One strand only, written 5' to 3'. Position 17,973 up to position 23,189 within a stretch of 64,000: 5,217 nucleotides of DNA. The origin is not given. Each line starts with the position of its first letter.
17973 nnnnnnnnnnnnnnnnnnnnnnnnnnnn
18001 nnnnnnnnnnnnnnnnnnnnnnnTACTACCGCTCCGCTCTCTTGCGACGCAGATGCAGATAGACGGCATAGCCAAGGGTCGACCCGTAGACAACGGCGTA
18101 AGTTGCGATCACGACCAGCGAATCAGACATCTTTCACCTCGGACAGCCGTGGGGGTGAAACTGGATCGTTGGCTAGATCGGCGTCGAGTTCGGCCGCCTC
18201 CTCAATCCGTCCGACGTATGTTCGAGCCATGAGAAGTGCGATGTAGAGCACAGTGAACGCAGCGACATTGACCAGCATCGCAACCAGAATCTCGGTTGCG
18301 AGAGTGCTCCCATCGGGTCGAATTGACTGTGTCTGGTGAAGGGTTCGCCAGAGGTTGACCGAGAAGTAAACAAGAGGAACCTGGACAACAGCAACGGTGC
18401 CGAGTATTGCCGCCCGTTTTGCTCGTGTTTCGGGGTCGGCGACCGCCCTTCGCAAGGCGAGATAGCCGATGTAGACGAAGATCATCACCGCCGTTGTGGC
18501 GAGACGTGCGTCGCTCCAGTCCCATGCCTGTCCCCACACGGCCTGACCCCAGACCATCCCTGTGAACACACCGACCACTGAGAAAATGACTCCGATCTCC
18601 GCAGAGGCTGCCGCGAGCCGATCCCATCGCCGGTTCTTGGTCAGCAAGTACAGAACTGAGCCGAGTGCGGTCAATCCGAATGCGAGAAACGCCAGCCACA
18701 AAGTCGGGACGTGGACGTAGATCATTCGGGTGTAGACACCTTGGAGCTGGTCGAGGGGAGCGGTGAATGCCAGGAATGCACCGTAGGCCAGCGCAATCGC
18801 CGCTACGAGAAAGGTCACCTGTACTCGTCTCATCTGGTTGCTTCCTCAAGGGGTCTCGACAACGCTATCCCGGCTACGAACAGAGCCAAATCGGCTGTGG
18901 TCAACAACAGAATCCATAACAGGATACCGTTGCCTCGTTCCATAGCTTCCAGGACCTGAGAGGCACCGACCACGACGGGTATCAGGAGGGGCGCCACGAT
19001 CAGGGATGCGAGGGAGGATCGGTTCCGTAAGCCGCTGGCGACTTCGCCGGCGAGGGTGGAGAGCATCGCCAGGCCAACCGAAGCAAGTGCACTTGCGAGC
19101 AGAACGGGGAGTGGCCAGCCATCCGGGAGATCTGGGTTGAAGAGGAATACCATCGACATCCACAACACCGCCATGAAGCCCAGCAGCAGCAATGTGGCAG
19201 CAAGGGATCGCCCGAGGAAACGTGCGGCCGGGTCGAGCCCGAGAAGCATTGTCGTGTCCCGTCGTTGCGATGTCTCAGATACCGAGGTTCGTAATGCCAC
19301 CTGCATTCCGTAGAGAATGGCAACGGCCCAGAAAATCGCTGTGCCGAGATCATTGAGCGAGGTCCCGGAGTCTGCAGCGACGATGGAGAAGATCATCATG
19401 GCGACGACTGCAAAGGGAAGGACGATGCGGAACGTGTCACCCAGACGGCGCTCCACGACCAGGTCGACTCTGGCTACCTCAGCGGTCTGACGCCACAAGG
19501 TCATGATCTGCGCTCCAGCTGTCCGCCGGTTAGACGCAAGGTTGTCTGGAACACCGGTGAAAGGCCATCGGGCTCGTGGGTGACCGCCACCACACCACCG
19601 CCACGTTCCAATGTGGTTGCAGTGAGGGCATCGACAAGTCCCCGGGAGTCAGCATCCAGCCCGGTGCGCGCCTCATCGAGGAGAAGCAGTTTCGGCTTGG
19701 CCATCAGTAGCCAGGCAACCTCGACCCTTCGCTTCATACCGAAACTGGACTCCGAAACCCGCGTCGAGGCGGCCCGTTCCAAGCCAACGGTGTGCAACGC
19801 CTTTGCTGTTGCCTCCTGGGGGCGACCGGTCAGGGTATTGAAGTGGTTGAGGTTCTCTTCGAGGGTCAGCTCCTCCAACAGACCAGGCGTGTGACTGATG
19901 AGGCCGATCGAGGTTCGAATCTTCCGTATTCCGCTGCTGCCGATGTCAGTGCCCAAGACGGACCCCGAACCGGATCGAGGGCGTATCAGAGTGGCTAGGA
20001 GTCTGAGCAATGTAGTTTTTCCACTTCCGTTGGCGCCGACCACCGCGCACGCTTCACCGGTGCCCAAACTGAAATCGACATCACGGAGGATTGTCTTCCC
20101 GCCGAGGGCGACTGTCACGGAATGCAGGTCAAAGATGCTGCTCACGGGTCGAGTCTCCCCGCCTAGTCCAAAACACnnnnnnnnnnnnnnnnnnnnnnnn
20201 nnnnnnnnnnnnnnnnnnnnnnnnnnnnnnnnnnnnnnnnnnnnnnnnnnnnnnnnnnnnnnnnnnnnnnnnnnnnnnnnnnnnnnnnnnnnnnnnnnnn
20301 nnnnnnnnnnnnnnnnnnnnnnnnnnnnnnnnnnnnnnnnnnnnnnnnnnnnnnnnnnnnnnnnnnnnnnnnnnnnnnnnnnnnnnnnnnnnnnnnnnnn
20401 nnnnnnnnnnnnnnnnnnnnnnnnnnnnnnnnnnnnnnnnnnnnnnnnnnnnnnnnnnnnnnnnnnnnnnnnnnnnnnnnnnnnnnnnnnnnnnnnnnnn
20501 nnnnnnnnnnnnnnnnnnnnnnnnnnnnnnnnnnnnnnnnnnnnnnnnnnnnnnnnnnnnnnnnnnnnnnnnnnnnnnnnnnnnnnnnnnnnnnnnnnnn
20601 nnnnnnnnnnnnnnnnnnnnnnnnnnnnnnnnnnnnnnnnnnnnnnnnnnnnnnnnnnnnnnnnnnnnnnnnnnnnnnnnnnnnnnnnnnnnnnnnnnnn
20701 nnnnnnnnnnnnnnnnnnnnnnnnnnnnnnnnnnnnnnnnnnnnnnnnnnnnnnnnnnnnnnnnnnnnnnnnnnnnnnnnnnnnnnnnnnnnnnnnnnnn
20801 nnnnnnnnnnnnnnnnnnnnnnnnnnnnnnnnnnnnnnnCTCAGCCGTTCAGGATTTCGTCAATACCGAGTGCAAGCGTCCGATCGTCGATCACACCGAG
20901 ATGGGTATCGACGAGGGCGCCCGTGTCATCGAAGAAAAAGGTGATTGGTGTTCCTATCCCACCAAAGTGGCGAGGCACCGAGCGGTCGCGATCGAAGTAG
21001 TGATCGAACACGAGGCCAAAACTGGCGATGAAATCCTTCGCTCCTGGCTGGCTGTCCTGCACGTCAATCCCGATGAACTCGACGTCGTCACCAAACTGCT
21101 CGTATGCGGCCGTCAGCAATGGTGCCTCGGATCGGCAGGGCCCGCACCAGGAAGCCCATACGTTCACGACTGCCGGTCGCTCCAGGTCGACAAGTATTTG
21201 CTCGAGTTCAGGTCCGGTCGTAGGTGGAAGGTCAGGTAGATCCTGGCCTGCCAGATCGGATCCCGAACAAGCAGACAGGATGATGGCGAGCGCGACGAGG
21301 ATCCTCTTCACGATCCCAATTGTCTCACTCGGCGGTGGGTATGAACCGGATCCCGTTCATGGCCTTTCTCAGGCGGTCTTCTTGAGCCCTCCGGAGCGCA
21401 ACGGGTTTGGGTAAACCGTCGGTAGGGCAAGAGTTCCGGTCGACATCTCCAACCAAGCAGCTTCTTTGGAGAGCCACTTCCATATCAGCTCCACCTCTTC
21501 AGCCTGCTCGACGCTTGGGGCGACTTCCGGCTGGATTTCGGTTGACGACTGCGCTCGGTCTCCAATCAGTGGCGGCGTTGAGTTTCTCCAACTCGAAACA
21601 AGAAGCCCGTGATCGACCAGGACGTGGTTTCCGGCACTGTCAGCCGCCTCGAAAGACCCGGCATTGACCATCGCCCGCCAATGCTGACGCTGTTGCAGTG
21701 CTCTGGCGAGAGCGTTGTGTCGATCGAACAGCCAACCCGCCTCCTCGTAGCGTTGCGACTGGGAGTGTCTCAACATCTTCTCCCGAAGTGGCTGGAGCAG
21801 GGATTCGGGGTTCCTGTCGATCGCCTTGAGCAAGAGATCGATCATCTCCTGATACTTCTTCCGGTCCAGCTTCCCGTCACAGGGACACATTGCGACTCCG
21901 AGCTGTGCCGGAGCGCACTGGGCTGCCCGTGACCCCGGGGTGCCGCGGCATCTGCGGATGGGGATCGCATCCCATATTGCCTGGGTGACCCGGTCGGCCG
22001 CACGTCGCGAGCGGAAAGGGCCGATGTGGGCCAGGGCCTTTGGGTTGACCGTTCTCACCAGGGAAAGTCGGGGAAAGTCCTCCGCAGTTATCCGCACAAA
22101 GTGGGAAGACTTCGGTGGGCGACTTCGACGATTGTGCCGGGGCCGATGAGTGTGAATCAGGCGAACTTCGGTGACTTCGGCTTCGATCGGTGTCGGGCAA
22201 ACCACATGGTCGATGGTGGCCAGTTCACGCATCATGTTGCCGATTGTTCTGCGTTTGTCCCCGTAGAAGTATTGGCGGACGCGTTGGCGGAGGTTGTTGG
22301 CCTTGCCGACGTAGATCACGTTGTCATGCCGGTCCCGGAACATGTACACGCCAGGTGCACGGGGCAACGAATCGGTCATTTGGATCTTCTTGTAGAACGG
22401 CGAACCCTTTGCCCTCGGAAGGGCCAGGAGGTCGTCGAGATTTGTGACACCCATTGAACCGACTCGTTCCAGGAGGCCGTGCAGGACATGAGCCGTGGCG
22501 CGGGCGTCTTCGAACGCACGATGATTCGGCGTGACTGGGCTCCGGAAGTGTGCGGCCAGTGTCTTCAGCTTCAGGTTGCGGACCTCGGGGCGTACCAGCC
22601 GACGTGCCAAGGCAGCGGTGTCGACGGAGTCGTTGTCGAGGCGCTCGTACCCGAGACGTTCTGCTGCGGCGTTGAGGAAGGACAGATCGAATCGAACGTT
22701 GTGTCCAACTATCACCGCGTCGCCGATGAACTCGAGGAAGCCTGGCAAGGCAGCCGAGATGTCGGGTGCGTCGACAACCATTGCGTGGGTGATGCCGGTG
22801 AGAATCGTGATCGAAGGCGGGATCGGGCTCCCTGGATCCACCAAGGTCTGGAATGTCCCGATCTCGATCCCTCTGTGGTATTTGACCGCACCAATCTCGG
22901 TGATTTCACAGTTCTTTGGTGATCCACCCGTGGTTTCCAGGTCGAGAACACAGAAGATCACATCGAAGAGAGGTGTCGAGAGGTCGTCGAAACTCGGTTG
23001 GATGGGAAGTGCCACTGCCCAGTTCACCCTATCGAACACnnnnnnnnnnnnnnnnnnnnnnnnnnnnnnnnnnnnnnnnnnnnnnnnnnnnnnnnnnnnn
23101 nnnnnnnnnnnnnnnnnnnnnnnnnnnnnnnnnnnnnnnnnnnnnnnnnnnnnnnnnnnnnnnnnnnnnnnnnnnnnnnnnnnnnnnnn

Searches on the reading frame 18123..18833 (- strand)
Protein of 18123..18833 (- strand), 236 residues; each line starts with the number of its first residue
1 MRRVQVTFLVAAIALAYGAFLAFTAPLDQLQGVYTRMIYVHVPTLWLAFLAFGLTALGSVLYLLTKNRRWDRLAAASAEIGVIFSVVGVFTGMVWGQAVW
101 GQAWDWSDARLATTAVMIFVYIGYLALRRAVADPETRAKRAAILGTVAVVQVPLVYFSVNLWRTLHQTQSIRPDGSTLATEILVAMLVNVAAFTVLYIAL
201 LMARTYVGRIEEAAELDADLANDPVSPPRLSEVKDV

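Call 8: search_protein_families(library=pfam, proteins=[window:18123-18833:-], max_evalue=0.001)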
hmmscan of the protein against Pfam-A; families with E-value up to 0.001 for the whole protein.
window:18123-18833:- (236 aa): 1 family
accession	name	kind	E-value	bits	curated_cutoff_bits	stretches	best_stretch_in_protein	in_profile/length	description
PF01578.25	Cytochrom_C_asm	-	3.1e-29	102.6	29.9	1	6-166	37-212/212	Cytochrome C assembly protein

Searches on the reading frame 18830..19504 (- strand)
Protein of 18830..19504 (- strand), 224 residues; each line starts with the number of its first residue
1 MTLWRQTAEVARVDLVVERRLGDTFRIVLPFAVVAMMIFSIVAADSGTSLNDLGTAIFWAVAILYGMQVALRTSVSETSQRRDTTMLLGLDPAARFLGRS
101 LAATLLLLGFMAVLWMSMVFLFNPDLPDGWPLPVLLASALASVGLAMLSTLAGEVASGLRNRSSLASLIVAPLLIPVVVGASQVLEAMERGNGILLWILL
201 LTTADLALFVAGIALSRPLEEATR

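Call 47: search_protein_families(library=pfam, proteins=[window:18830-19504:-], max_evalue=0.001)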
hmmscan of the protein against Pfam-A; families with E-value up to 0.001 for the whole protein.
window:18830-19504:- (224 aa): 1 family
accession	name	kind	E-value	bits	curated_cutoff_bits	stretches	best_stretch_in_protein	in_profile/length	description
PF03379.19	CcmB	-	2.9e-10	40.4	24.9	1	9-207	3-200/215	CcmB protein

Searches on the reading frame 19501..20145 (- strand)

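Call 47: search_protein_families(library=pfam, proteins=[window:19501-20145:-], max_evalue=0.001)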
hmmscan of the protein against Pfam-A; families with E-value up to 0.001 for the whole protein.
window:19501-20145:- (214 aa): 6 families
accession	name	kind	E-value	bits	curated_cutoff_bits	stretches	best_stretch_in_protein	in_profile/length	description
PF00005.33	ABC_tran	-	2.6e-29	103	25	1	20-159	1-135/137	ABC transporter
PF13304.12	AAA_21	-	2.4e-10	41.4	27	1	34-89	3-58/304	AAA domain, putative AbiEii toxin, Type IV TA system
PF13191.12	AAA_16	-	0.00021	22.3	32.6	1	28-175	22-156/167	AAA ATPase domain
PF13401.12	AAA_22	-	0.00044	21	27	0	32-159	7-93/130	AAA domain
PF13555.12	AAA_29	-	0.00069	19.7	27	0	26-57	18-49/61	P-loop containing region of AAA domain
PF13604.12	AAA_30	-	0.00085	19.6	27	0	32-161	20-99/191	AAA domain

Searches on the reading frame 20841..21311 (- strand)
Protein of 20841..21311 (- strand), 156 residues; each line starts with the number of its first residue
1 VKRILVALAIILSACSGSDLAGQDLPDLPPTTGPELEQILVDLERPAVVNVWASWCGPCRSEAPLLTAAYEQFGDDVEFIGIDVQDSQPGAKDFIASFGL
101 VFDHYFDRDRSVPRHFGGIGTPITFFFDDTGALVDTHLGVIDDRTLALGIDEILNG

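Call 50: search_protein_families(library=pfam, proteins=[window:20841-21311:-], max_evalue=0.001)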
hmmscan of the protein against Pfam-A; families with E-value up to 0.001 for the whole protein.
window:20841-21311:- (156 aa): 4 families
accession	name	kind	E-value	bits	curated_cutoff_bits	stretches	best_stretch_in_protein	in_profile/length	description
PF08534.16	Redoxin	-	1.1e-13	51.6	26.6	1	44-142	28-137/148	Redoxin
PF00578.27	AhpC-TSA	-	4e-13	49.8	26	1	40-134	20-122/124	AhpC/TSA family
PF00085.26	Thioredoxin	-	1.2e-10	41.8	23.5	1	35-94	9-68/103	Thioredoxin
PF13905.12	Thioredoxin_8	-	4.8e-07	30.5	27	1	47-107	4-66/94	Thioredoxin-like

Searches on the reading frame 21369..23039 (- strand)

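Call 47: search_protein_families(library=pfam, proteins=[window:21369-23039:-], max_evalue=0.001)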
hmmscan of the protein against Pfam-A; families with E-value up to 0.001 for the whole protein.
window:21369-23039:- (556 aa): 4 families
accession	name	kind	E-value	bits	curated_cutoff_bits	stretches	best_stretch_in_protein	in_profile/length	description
PF00929.31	RNase_T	-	5.5e-33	115.3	24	1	31-186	2-164/164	Exonuclease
PF01541.30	GIY-YIG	-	5.9e-10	39.7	22.6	1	229-300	2-74/78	GIY-YIG catalytic domain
PF16473.11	Rv2179c-like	-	9.5e-09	35.6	27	1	31-187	4-174/177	3'-5' exoribonuclease Rv2179c-like domain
PF21762.3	DEDDh_C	-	0.00097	19.8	27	0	108-187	108-186/188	DNA polymerase III subunit epsilon-like, C-terminal domain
